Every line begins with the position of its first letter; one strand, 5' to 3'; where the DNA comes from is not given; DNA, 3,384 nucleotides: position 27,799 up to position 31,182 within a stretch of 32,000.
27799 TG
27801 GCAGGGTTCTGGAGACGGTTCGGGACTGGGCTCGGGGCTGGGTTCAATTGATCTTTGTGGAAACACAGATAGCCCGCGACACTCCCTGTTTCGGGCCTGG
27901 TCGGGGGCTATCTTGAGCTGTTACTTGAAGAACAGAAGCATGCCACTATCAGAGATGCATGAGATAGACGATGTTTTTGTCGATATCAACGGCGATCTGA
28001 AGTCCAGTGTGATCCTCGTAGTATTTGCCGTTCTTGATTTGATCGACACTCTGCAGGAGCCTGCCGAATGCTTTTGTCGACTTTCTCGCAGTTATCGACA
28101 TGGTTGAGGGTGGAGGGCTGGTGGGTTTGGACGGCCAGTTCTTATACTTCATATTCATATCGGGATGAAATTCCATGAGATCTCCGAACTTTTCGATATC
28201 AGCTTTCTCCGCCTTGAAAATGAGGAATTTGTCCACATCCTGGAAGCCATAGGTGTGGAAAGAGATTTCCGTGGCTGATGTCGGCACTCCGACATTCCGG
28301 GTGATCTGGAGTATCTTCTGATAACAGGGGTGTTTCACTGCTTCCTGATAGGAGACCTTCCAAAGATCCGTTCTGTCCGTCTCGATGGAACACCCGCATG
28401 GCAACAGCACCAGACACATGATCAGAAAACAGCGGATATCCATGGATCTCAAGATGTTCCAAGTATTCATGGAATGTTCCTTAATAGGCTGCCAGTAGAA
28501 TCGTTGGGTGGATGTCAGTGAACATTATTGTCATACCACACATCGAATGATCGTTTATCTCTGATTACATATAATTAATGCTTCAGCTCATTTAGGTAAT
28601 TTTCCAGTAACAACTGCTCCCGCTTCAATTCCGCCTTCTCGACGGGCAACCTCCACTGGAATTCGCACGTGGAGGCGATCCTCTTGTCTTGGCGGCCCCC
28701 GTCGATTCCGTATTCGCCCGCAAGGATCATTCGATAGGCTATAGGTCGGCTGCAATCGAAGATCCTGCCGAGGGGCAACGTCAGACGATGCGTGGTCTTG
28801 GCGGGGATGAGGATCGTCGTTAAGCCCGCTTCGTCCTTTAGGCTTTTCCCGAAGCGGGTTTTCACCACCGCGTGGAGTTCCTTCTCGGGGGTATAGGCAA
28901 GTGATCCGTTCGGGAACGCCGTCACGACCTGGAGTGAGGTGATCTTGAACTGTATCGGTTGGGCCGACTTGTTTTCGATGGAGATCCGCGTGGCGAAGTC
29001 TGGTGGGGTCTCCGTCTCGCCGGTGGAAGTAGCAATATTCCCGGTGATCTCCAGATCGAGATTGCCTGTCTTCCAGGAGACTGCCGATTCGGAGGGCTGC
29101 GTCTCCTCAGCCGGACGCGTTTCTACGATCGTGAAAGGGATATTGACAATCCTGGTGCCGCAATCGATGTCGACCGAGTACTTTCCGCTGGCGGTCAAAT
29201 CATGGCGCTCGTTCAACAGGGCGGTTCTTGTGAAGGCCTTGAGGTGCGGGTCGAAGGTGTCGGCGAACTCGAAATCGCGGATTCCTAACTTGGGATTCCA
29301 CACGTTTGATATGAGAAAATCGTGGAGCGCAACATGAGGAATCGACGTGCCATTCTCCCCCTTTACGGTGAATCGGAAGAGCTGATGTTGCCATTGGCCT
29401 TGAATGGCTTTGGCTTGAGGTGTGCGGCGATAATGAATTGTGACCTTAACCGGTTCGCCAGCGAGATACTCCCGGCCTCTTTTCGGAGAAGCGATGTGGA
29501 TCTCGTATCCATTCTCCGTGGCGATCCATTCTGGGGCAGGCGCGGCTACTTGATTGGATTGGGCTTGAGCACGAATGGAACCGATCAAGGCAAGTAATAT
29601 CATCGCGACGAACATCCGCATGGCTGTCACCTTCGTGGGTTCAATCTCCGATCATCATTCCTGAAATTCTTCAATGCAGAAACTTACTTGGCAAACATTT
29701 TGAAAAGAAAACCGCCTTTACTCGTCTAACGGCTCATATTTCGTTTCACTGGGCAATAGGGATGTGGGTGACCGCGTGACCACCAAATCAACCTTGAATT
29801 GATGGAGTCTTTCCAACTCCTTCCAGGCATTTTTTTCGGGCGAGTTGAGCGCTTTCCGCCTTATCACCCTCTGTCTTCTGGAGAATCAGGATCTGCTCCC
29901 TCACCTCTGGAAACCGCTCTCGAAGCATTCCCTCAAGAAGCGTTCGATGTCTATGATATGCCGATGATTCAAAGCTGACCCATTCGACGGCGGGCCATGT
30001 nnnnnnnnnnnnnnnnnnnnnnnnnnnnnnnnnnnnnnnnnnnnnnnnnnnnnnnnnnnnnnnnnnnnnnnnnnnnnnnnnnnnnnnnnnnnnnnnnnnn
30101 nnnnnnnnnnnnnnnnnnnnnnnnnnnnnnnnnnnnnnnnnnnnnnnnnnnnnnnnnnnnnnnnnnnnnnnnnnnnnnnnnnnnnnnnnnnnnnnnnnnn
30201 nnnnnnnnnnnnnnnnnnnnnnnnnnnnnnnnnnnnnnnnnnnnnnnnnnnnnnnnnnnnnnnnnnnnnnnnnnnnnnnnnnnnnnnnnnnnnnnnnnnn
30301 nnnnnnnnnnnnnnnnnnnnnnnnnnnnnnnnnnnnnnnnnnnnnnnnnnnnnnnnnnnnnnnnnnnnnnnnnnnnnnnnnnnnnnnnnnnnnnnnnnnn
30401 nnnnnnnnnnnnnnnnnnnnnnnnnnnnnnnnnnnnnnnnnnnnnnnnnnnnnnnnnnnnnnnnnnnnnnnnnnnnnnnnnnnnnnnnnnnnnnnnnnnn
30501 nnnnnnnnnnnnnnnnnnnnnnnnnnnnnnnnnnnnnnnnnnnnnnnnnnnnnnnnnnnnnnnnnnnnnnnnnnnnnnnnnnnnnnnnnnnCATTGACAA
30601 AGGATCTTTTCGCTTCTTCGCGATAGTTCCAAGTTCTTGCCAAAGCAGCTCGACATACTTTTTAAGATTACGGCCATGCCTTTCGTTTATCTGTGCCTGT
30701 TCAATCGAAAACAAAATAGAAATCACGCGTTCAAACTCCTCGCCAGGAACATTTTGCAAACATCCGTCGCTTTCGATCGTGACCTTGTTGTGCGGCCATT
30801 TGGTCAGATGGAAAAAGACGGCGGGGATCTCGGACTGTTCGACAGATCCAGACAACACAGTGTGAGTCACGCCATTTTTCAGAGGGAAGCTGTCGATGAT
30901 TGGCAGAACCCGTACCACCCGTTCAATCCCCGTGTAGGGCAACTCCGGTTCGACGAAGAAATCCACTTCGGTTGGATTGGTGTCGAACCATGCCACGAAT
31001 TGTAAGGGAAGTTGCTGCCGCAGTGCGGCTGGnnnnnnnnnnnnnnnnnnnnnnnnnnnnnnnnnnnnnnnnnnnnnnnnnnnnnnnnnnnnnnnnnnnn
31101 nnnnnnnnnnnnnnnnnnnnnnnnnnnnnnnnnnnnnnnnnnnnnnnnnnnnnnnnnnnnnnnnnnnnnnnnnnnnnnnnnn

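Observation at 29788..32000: Tandem family of three TM-anchored paralogues sharing an I-x-[NS]-F-P-x-K-x-x-V ... [IL]-P ... W-P core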

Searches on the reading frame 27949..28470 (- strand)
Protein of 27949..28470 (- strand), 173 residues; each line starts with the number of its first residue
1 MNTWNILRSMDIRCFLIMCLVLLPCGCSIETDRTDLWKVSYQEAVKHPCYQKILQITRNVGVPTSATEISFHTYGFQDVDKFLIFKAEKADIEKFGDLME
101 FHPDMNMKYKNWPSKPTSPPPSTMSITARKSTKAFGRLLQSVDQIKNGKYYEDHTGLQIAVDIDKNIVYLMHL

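Call 9: search_protein_families(library=pfam, proteins=[window:27949-28470:-], max_evalue=1)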
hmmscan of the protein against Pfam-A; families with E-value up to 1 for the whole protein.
window:27949-28470:- (173 aa): 1 family
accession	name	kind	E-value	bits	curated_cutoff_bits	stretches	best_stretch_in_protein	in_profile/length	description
PF21560.2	Gp34_2nd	-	0.16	12.6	27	1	80-119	35-74/102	Long-tail fiber proximal subunit, C-terminal, second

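Call 10: search_protein_families(library=ncbifam, proteins=[window:27949-28470:-], max_evalue=1)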
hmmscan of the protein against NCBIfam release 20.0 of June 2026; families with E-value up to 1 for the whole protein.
window:27949-28470:- (173 aa): 0 families

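Call 65: search_protein_families(library=padloc, proteins=[window:27949-28470:-], max_evalue=0.1)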
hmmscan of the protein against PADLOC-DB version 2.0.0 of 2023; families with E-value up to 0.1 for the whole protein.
window:27949-28470:- (173 aa): 0 families

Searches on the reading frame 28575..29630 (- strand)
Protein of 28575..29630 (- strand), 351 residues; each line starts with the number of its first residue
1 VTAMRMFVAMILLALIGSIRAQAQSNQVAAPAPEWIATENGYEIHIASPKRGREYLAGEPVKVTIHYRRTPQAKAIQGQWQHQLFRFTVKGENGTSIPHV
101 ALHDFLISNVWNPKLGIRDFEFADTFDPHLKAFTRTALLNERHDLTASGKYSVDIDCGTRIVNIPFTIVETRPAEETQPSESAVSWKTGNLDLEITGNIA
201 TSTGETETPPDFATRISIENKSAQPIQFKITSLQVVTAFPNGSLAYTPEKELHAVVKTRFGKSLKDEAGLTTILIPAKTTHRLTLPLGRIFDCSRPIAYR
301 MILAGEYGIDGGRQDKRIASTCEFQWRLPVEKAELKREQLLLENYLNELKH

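Call 9: search_protein_families(library=pfam, proteins=[window:28575-29630:-], max_evalue=1)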
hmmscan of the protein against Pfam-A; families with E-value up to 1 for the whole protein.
window:28575-29630:- (351 aa): 1 family
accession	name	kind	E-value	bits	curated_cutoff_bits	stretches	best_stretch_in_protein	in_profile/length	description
PF06030.18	WxLIP_PGBD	-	0.0046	17.4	27.3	1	215-286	32-101/121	WxL Interacting Protein, peptidoglycan binding domain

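Call 10: search_protein_families(library=ncbifam, proteins=[window:28575-29630:-], max_evalue=1)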
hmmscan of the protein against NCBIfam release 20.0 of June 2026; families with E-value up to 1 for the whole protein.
window:28575-29630:- (351 aa): 0 families

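Call 65: search_protein_families(library=padloc, proteins=[window:28575-29630:-], max_evalue=0.1)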
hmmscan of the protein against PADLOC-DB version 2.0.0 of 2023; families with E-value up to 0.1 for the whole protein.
window:28575-29630:- (351 aa): 0 families

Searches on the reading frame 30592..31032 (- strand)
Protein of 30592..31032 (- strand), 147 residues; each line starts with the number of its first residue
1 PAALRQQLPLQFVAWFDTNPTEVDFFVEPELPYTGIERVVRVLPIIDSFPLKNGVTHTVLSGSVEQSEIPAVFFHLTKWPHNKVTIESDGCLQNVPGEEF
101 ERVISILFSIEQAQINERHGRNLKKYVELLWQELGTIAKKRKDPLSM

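Call 60: predict_structure(alignment_id=A4)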
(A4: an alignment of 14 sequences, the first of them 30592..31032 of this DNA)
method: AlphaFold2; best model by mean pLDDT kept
length: 147 residues; sequences in the alignment: 14
mean_pLDDT: 85.2   pTM: 0.76
mean pLDDT of the five models: 85.2, 84.9, 84.7, 84.0, 82.9
residues with pLDDT >= 90: 71; 70-90: 58; 50-70: 16; < 50: 2
segments of 3 or more residues with pLDDT < 50: none
pLDDT, mean of each block of 10 residues (from residue 1): 63 66 87 81 89 91 89 93 90 94 96 89 91 91 63
secondary structure, 60 per line:
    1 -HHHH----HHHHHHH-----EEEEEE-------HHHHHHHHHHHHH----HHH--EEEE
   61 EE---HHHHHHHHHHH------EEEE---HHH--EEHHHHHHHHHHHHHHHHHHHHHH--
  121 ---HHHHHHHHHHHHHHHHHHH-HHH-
elements in order: H2-5 H10-16 E22-27 H35-47 E57-62 H66-76 E83-86 H97-118 H124-142
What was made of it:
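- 30589..31200 (-): P2: intact 203-aa family member (P2/P4 clade). The model of residues 57-203 has pLDDT 85 and pTM 0.76 (call 60).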

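Call 63: fold_search(model_id=the predicted structure, library=pdb)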
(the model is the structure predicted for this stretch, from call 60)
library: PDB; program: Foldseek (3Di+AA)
matches with E <= 10: 340; with E <= 0.001: 0
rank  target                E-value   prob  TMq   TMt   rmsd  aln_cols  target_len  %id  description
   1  9bk7                  2.9e-01  0.44  0.31  0.41  12.2       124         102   16  Structure of SHRT_binder (released 2024-10-09)
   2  6jak_B                5.2e-01  0.14  0.25  0.11  13.2       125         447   11  OtsA apo structure (released 2019-12-04)
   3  8uav_A                5.9e-01  0.12  0.23  0.16  15.2       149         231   10  Cryo-EM Structure of Brucella Abortus Lumazine Synthase (BLS) Engineered with Shiga Toxin I subunit B (Stx1B) (released 2025-03-26)
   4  1uqu_B                7.0e-01  0.06  0.15  0.07   8.7        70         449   20  Trehalose-6-phosphate from E. coli bound with UDP-glucose. (released 2003-11-13)
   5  8uaw_A                7.4e-01  0.09  0.22  0.16  14.4       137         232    7  Cryo-EM Structure of Brucella Abortus Lumazine Synthase (BLS) Engineered with Shiga Toxin II subunit B (Stx2B) (released 2025-03-26)
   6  5ndy_D                8.4e-01  0.18  0.26  0.19   6.6        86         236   17  crystal structure of variants (released 2018-05-16)
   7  8tl0_D                8.4e-01  0.08  0.18  0.08  10.6       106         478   20  Structure of activated SAVED-CHAT filament (released 2024-03-06)
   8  9nzh_A                8.9e-01  0.20  0.32  0.34  14.1       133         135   15  Crystal Structure of Amylin-NHO-18 binder complex (released 2025-05-14)
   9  9nj0_A                9.5e-01  0.38  0.30  0.09   3.8        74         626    5  GlfT2 from Nocardia brasiliensis Bound to Galf Trisaccharide (released 2026-03-11)
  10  7u1a_A                9.5e-01  0.08  0.19  0.06  17.5       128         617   16  RFC:PCNA bound to dsDNA with a ssDNA gap of six nucleotides (released 2022-07-06)
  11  2wtx_B                1.0e+00  0.06  0.16  0.08  10.1        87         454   15  Insight into the mechanism of enzymatic glycosyltransfer with retention through the synthesis and analysis of bisubstr (released 2010-02-23)
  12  8ziq_C                1.1e+00  0.13  0.24  0.12   6.5        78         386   17  HerA-DUF4297 complex with DNA (released 2025-03-12)
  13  6fj3_A                1.3e+00  0.08  0.25  0.09  18.0       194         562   11  High resolution crystal structure of parathyroid hormone 1 receptor in complex with a peptide agonist. (released 2018-11-21)
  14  7ag7_E                1.4e+00  0.13  0.26  0.16   6.5        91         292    9  Crystal structure of SFP aldolase YihT from Salmonella enterica in complex with sulfate bound at the active site (released 2021-04-14)
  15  8zir_G                1.4e+00  0.11  0.24  0.12   6.6        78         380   17  DUF4297-HerA complex (released 2025-03-12)
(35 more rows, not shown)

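Call 70: fold_search(model_id=the predicted structure, library=viral)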
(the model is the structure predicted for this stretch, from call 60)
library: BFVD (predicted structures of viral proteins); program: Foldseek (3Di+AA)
matches with E <= 10: 216; with E <= 0.001: 0
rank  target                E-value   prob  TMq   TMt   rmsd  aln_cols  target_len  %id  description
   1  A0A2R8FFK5            8.5e-02  0.44  0.27  0.20  16.2       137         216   10  Uncharacterized protein [Cedratvirus Zaza IHUMI]
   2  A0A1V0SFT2            4.3e-01  0.15  0.29  0.11  13.9       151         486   16  Glutaminyl-tRNA synthetase [Hokovirus HKV1]
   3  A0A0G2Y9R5            6.5e-01  0.25  0.26  0.24   7.1        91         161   15  Methyltransferase family protein [Acanthamoeba polyphaga mimivirus Kroon]
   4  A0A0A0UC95            6.9e-01  0.21  0.33  0.16  14.1       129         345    8  (no name in the UniProt tables at hand)
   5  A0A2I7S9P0            7.8e-01  0.13  0.24  0.07   8.0        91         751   13  (no name in the UniProt tables at hand)
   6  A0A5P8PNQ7            9.4e-01  0.18  0.26  0.19   5.7        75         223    9  (no name in the UniProt tables at hand)
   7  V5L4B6                9.4e-01  0.09  0.25  0.22  15.0       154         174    9  (no name in the UniProt tables at hand)
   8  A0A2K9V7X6            1.1e+00  0.35  0.32  0.10   4.1        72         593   11  Glycosyltransferase [Bandra megavirus]
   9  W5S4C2                1.1e+00  0.25  0.28  0.20   5.1        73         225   11  RNA polymerase II RPB5 subunit [Pithovirus sibericum]
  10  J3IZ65                1.2e+00  0.15  0.27  0.18   9.7        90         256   14  (no name in the UniProt tables at hand)
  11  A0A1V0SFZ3            1.3e+00  0.14  0.26  0.12  12.4       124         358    7  Uncharacterized protein [Hokovirus HKV1]
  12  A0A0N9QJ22            1.3e+00  0.14  0.31  0.33   9.2       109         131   16  Uncharacterized protein [Chrysochromulina ericina virus CeV-01B]
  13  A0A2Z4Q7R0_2          1.3e+00  0.11  0.31  0.05  26.2       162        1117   10  Tape measure protein [Gordonia phage Suzy]
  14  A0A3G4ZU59            1.4e+00  0.08  0.25  0.11  12.4       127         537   12  Glutamine--tRNA ligase-like isoform X1 [Edafosvirus sp.]
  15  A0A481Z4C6            1.6e+00  0.18  0.26  0.16   5.7        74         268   15  DNA-directed RNA polymerase subunit 5 [Pithovirus LCPAC101]
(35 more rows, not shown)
